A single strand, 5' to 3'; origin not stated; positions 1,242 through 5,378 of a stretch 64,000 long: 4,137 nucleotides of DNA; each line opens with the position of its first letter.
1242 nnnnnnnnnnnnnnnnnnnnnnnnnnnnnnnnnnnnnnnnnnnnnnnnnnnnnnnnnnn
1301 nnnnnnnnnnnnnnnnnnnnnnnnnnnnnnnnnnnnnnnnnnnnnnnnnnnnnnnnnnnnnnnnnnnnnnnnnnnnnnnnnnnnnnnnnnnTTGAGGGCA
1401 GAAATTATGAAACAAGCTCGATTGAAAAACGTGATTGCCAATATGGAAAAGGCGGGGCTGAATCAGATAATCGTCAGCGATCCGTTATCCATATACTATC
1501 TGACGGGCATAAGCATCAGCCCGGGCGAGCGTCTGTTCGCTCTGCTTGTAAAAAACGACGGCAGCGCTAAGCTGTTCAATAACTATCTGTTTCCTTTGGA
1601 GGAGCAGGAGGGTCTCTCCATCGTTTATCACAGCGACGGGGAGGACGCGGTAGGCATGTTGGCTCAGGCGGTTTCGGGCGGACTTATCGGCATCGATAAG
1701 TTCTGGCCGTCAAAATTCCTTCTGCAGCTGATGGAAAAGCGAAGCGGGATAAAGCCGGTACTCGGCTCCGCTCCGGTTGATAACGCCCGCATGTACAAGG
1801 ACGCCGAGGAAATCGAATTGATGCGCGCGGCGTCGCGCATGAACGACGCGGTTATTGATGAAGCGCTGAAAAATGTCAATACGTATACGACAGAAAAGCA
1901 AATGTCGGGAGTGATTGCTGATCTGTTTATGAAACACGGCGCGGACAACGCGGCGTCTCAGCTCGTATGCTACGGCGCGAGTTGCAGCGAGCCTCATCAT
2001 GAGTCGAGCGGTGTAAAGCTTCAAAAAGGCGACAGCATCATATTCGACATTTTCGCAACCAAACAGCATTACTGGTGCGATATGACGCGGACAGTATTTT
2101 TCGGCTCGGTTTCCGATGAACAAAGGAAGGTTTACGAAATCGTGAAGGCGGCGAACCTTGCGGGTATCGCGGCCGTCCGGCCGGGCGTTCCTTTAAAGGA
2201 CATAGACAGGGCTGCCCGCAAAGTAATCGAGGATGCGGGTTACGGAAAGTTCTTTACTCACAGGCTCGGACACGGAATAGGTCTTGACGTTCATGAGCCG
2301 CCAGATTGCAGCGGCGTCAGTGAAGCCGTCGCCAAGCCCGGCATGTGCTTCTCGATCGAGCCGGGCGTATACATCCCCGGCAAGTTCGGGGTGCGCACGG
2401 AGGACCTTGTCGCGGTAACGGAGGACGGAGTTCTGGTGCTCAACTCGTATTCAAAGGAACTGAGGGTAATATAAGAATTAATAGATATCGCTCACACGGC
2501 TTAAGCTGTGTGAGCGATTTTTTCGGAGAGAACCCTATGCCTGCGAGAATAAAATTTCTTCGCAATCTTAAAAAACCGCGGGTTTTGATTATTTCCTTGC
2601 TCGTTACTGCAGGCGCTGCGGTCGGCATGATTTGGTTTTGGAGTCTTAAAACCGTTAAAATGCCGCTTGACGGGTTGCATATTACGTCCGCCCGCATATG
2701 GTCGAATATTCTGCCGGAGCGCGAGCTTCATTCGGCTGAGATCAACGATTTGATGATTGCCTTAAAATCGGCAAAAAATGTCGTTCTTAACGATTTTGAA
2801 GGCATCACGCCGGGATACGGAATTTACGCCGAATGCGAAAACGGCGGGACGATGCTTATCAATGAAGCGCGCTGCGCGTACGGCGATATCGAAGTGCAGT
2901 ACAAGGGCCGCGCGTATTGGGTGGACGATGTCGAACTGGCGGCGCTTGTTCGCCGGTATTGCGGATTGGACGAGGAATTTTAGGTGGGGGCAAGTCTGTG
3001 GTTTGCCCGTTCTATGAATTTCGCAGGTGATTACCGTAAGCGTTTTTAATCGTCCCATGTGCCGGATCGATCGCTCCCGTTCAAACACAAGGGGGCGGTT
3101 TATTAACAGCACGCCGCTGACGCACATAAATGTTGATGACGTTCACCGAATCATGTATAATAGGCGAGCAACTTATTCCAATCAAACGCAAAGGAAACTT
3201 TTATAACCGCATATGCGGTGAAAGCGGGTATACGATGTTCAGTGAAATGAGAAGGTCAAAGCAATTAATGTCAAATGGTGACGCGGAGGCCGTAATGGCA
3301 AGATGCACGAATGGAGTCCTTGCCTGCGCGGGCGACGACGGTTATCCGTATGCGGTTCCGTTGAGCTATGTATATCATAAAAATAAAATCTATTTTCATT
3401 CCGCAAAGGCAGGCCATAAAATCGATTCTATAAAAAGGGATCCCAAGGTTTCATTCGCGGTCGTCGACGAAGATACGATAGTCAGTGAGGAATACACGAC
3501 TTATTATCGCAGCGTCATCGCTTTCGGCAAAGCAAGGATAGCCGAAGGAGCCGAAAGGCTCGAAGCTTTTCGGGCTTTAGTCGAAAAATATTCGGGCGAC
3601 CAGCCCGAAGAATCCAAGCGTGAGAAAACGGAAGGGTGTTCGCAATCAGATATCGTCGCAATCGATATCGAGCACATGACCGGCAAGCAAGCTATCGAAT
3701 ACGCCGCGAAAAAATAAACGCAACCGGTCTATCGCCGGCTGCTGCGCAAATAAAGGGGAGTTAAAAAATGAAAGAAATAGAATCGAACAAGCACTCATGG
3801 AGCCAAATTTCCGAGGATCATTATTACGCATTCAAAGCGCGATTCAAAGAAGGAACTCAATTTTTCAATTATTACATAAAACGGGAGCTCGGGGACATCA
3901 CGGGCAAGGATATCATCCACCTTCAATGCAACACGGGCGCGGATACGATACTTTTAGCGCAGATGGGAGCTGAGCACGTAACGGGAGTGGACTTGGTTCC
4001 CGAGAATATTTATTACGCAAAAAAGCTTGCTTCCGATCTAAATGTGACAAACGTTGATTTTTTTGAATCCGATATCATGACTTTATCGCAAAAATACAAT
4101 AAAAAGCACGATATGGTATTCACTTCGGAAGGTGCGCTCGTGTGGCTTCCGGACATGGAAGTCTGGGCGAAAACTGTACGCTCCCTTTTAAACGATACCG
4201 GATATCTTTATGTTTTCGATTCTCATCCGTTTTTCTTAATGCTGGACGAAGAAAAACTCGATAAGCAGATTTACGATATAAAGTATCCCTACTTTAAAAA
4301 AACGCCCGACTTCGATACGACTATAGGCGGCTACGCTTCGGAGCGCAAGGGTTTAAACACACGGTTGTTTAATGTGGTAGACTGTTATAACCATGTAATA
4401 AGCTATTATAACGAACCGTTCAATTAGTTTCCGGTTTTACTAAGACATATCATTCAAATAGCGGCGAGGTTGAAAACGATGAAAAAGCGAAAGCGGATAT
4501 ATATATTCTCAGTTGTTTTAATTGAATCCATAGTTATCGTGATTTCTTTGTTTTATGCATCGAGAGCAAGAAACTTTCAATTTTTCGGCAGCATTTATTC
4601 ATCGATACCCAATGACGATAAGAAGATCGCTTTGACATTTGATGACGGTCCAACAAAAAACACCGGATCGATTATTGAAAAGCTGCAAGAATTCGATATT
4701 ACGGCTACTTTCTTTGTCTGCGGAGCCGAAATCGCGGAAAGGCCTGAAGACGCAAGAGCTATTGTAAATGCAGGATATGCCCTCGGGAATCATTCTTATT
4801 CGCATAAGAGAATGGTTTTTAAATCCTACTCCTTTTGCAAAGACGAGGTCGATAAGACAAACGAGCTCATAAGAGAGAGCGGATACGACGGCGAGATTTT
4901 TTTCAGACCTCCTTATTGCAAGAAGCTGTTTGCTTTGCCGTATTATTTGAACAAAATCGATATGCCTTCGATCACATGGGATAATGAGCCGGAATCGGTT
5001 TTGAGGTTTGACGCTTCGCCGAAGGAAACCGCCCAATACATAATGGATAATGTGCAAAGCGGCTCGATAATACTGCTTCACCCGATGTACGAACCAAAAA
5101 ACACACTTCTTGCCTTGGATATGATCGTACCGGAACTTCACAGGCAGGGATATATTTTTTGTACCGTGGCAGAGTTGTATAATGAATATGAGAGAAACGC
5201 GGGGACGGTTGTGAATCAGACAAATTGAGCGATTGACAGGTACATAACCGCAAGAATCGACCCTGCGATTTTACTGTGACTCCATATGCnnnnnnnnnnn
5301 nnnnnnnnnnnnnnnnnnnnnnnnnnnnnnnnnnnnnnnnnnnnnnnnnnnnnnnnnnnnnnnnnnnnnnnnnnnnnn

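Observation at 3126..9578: Mosaic 1.2-kb segmental duplication brackets a 4-kb accessory insert containing IS200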

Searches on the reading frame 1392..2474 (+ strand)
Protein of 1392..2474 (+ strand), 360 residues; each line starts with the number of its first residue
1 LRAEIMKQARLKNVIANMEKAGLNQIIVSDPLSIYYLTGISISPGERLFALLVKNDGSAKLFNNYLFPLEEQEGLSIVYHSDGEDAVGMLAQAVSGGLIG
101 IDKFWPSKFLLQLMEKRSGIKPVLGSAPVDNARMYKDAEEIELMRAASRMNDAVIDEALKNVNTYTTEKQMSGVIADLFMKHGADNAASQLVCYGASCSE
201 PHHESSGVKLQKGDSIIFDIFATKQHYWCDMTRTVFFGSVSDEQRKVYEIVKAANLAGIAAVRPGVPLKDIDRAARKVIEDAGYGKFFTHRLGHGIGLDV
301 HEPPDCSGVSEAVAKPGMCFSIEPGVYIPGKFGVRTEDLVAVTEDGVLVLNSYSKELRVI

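Call 6: search_protein_families(library=pfam, proteins=[window:1392-2474:+])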
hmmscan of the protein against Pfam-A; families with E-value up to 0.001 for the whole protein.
window:1392-2474:+ (360 aa): 2 families
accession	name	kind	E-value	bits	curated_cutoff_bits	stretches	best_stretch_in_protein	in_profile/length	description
PF00557.29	Peptidase_M24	-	3.7e-63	213.5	23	1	142-344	1-208/208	Metallopeptidase family M24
PF01321.24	Creatinase_N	-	2.4e-13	51.2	22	1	10-134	1-127/128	Creatinase/Prolidase N-terminal domain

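Call 16: find_encoding_contigs(protein=window:1392-2474:+, flank=10000, max_places=10)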
Protein window:1392-2474:+ (360 aa): no gene with exactly this product is on record in the collection.

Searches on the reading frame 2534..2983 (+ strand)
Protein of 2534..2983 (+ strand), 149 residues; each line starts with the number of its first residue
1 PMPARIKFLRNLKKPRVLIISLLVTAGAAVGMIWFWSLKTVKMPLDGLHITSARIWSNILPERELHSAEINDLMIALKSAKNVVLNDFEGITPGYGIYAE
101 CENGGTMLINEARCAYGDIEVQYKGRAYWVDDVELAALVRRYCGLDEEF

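Call 6: search_protein_families(library=pfam, proteins=[window:2534-2983:+])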
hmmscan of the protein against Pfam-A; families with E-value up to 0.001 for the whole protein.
window:2534-2983:+ (149 aa): 0 families

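Call 37: list_cluster_members(proteins=[window:2537-2983:+, window:9981-11135:-, window:9981-11129:-, window:9981-11105:-, window:9981-11099:-, window:1407-2474:+, window:5341-7416:+])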
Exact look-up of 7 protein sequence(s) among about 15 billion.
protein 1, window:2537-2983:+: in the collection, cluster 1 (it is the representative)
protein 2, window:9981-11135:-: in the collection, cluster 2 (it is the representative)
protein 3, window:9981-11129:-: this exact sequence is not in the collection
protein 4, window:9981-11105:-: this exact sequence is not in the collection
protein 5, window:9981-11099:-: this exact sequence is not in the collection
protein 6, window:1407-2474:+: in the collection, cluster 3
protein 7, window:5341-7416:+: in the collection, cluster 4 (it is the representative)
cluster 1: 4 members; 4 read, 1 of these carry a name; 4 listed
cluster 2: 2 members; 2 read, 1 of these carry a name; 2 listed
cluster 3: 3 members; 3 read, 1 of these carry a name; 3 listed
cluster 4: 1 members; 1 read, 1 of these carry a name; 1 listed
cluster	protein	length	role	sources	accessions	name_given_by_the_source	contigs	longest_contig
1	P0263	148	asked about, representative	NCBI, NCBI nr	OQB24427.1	MAG: hypothetical protein BWY11_01047 [Firmicutes bacterium ADurb.Bin182]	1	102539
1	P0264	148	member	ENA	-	-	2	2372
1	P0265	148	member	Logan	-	-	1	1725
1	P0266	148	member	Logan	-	-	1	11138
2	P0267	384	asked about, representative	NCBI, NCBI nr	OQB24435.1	MAG: hypothetical protein BWY11_01055 [Firmicutes bacterium ADurb.Bin182]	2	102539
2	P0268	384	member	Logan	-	-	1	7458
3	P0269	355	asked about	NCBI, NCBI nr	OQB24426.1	MAG: putative peptidase [Firmicutes bacterium ADurb.Bin182]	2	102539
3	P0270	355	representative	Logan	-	-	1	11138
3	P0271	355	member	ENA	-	-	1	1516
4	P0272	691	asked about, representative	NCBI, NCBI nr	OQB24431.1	MAG: hypothetical protein BWY11_01051 [Firmicutes bacterium ADurb.Bin182]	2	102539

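Call 38: find_encoding_contigs(protein=P0266, flank=10000, max_places=10)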
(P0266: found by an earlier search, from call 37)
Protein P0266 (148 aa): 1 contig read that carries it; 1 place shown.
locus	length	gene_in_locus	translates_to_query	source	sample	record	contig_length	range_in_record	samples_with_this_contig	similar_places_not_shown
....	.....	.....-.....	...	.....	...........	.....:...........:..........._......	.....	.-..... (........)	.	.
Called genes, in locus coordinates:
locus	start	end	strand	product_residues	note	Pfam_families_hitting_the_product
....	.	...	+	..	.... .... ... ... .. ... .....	-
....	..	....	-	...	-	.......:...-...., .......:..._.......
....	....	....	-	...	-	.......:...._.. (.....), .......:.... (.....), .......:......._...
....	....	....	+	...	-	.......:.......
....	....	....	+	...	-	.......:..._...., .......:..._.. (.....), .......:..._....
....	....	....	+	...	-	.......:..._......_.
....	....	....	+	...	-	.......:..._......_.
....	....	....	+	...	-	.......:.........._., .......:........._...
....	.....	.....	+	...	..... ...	-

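Call 39: find_encoding_contigs(protein=P0268, flank=10000, max_places=10)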
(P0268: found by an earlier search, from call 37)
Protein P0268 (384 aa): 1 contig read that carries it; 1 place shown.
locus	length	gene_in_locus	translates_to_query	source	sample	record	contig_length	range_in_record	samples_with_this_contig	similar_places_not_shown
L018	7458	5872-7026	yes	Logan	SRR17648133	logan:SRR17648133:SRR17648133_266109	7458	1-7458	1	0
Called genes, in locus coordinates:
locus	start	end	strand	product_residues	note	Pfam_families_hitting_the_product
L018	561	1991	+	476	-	PF14200:RicinB_lectin_2 (weak), PF13402:Peptidase_M60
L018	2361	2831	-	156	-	PF12663:DUF3788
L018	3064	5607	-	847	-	PF25873:WHD_MalT, PF17874:TPR_MalT, PF00196:GerE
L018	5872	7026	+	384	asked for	-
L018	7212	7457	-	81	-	?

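Call 50: search_protein_families(library=ncbifam, proteins=[window:2537-2983:+], max_evalue=0.001)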
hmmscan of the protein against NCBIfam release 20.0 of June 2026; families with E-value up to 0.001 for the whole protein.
window:2537-2983:+ (148 aa): 0 families

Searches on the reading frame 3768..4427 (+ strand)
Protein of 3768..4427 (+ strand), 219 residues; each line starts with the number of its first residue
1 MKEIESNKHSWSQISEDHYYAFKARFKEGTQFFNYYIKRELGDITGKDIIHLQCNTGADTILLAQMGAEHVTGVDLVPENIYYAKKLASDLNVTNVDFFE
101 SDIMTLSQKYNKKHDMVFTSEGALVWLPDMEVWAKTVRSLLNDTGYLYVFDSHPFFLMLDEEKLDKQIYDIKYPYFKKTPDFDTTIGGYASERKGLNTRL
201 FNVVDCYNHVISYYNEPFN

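Call 6: search_protein_families(library=pfam, proteins=[window:3768-4427:+])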
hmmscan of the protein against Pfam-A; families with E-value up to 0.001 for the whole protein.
window:3768-4427:+ (219 aa): 6 families
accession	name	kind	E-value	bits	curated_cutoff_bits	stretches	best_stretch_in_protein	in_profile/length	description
PF13847.12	Methyltransf_31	-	2.2e-12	47.3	27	1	48-160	6-114/145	Methyltransferase domain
PF13649.12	Methyltransf_25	-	2e-11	44.9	27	1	50-145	2-97/97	Methyltransferase domain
PF08241.18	Methyltransf_11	-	7.9e-09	36.5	21.2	1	52-149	3-95/95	Methyltransferase domain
PF08242.18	Methyltransf_12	-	2.8e-08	34.8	30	1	51-147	2-98/98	Methyltransferase domain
PF13489.12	Methyltransf_23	-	2.2e-05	24.7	27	1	43-151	20-118/164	Methyltransferase domain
PF01209.24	Ubie_methyltran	-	0.00028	20.8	20.1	1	36-152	38-155/233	ubiE/COQ5 methyltransferase family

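Call 8: find_encoding_contigs(protein=window:3768-4427:+, flank=10000, max_places=10)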
Protein window:3768-4427:+ (219 aa): no gene with exactly this product is on record in the collection.

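Call 20: list_cluster_members(proteins=[P0001, window:3768-4427:+, window:3235-3717:+, window:8462-8944:+, window:7607-8077:+])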
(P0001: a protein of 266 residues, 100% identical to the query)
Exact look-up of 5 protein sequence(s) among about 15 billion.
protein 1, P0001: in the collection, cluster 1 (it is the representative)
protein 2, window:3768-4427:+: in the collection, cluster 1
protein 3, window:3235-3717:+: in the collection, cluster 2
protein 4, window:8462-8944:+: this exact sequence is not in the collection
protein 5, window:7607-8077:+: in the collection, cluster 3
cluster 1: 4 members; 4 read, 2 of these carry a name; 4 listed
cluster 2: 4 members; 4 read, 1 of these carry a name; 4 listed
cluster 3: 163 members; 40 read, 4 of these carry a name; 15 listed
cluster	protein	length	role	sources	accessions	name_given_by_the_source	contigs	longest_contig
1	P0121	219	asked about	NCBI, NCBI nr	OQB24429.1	MAG: bifunctional 3-demethylubiquinone-9 3-methyltransferase/ 2-octaprenyl-6-hydroxy ...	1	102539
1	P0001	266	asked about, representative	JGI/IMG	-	-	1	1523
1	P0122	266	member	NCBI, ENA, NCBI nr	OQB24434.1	MAG: bifunctional 3-demethylubiquinone-9 3-methyltransferase/ 2-octaprenyl-6-hydroxy ...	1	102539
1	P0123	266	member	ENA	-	-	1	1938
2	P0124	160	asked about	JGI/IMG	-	-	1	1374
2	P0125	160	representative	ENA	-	-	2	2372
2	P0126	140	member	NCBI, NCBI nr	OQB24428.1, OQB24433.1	MAG: Pyridoxamine 5'-phosphate oxidase [Firmicutes bacterium ADurb.Bin182]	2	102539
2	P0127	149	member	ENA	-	-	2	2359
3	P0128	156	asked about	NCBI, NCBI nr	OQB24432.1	MAG: Transposase IS200 like protein [Firmicutes bacterium ADurb.Bin182]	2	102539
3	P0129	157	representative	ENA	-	-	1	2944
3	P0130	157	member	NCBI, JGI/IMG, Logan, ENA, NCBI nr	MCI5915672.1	MAG: IS200/IS605 family transposase [Christensenella sp.] | putative transposase | IS200/IS605 family transposase [Christensenella sp.]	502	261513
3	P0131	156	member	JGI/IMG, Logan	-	putative transposase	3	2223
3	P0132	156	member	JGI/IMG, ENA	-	Transposase and inactivated derivatives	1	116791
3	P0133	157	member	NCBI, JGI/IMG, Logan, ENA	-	-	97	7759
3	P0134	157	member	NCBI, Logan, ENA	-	-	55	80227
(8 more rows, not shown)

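Call 61: search_protein_families(library=pfam, proteins=[L013:3-611:-])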
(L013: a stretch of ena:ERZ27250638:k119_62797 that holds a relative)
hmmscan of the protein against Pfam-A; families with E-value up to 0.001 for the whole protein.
L013:3-611:- (203 aa): 3 families
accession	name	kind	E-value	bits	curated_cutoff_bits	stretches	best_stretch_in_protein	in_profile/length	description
PF14690.11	Zn_ribbon_ISL3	-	1.9e-10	41.4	25.5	1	62-106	3-47/47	zinc-finger of transposase IS204/IS1001/IS1096/IS1165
PF13542.12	HTH_Tnp_ISL3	-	3.8e-06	26.7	27.4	1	117-159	6-47/51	Helix-turn-helix domain of transposase family ISL3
PF13384.12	HTH_23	-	0.00047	20.3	24.6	0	136-159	15-38/50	Homeodomain-like domain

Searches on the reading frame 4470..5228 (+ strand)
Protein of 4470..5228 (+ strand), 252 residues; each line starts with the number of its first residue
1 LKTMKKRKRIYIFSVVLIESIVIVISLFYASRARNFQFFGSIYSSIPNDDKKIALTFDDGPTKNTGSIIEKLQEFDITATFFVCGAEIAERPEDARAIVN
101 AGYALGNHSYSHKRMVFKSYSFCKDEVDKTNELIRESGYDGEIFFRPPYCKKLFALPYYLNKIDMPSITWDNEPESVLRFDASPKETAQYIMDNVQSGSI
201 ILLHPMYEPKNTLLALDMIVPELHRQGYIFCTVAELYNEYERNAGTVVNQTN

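Call 6: search_protein_families(library=pfam, proteins=[window:4470-5228:+])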
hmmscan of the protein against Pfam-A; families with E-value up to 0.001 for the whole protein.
window:4470-5228:+ (252 aa): 1 family
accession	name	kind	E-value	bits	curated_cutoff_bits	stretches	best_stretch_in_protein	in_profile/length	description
PF01522.26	Polysacc_deac_1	-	5.4e-27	94.7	23.1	1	47-152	3-108/124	Polysaccharide deacetylase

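Call 17: find_encoding_contigs(protein=window:4470-5228:+, flank=10000, max_places=10)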
Protein window:4470-5228:+ (252 aa): no gene with exactly this product is on record in the collection.

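Call 32: find_homologous_proteins(query=window:4479-5228:+, max_evalue=1e-20)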
Query window:4479-5228:+ (249 aa): 2922 proteins with E <= 1e-20 among 8000 candidates; the best 120 are listed.
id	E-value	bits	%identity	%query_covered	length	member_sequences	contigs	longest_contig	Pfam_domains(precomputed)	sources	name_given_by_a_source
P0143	1.2e-164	564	100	100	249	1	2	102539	PF01522.27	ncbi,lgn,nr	ncbi:MAG: Bifunctional xylanase/deacetylase precursor [Firmicutes bacterium ADurb.Bin182]|nr:MAG: Bi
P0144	2.2e-104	366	66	95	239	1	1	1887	PF01522.27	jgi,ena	-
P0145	2.2e-99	350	63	95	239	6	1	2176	PF01522.27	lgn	-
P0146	2.3e-99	350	64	94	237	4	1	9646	PF01522.27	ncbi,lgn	-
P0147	7.7e-99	348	66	93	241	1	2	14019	PF01522.27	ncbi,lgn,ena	-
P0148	9.7e-99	348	64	95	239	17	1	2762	PF01522.27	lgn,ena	-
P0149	8.5e-98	345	64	95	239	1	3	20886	PF01522.27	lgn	-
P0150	1.9e-97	344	61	95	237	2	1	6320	PF01522.27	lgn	-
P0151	5.7e-97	342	61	95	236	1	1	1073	PF01522.27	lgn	-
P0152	8.9e-97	342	61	98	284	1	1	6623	PF01522.27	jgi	jgi:chitin deacetylase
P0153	1.4e-95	338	65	88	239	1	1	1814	PF01522.27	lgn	-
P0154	4.3e-95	336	65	91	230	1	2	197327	PF01522.27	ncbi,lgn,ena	-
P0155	6.5e-94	332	64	96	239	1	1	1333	PF01522.27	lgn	-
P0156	1.3e-93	331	66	84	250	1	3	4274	PF01522.27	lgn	-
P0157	1.9e-93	331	62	95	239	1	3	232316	PF01522.27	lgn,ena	-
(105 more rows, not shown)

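Call 33: find_encoding_contigs(protein=P0143, flank=10000, max_places=10)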
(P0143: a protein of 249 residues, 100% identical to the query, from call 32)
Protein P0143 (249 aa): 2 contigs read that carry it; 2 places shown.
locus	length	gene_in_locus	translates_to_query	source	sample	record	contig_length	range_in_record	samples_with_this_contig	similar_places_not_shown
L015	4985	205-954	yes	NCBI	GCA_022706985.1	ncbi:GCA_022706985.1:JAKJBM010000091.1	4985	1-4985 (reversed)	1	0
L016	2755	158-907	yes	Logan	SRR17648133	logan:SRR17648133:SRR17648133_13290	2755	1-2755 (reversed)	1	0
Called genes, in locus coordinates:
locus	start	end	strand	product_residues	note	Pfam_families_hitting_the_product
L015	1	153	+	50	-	?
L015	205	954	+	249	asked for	PF01522:Polysacc_deac_1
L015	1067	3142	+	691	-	PF18889:Beta_helix_3 (faint), PF13205:Big_5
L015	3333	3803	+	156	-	PF01797:Y1_Tnp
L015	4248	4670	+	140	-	PF01243:PNPOx_N, PF12900:Pyridox_ox_2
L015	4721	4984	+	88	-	?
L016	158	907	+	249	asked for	PF01522:Polysacc_deac_1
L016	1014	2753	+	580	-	?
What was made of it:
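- Tried and rejected: They succeeded once the annotated starts were used (calls 33, 37-39).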

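Call 50: search_protein_families(library=ncbifam, proteins=[window:4479-5228:+], max_evalue=0.001)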
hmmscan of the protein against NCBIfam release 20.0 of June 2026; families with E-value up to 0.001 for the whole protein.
window:4479-5228:+ (249 aa): 8 families
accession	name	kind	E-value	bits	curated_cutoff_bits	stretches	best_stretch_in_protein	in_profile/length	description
TIGR02764.1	spore_ybaN_pdaB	equivalog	8.5e-35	120.3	237.4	1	44-233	2-190/191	polysaccharide deacetylase family sporulation protein PdaB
NF045821.1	PgAcgDacpgdA1_Bac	equivalog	3.7e-25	88.4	400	1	43-236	83-277/282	peptidoglycan-N-acetylglucosamine deacetylase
NF045820.1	PgAcgDacpgdA_Strep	equivalog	3.1e-23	82.3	800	1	46-236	266-450/463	peptidoglycan-N-acetylglucosamine deacetylase PgdA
TIGR02884.1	spore_pdaA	equivalog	5.5e-23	81.8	298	1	46-233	35-223/224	delta-lactam-biosynthetic de-N-acetylase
TIGR04243.1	nodulat_NodB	equivalog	7e-21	74.6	240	1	48-227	2-193/197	chitooligosaccharide deacetylase NodB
TIGR02873.1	spore_ylxY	hypoth_equivalog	1.3e-19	70.5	391.5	1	64-234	102-267/268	probable sporulation protein, polysaccharide deacetylase family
NF045822.1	PgAcgDacpgdA2_Bac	equivalog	2.1e-16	60.1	400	1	49-230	70-258/274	peptidoglycan-N-acetylglucosamine deacetylase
TIGR03006.1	pepcterm_polyde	equivalog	5e-09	35.7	276.2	1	59-133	33-107/272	XrtA system polysaccharide deacetylase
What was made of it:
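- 4479..5228 (+): Polysaccharide deacetylase (PgdA/PdaB-like), 249 aa. Calls 6, 32, 50.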
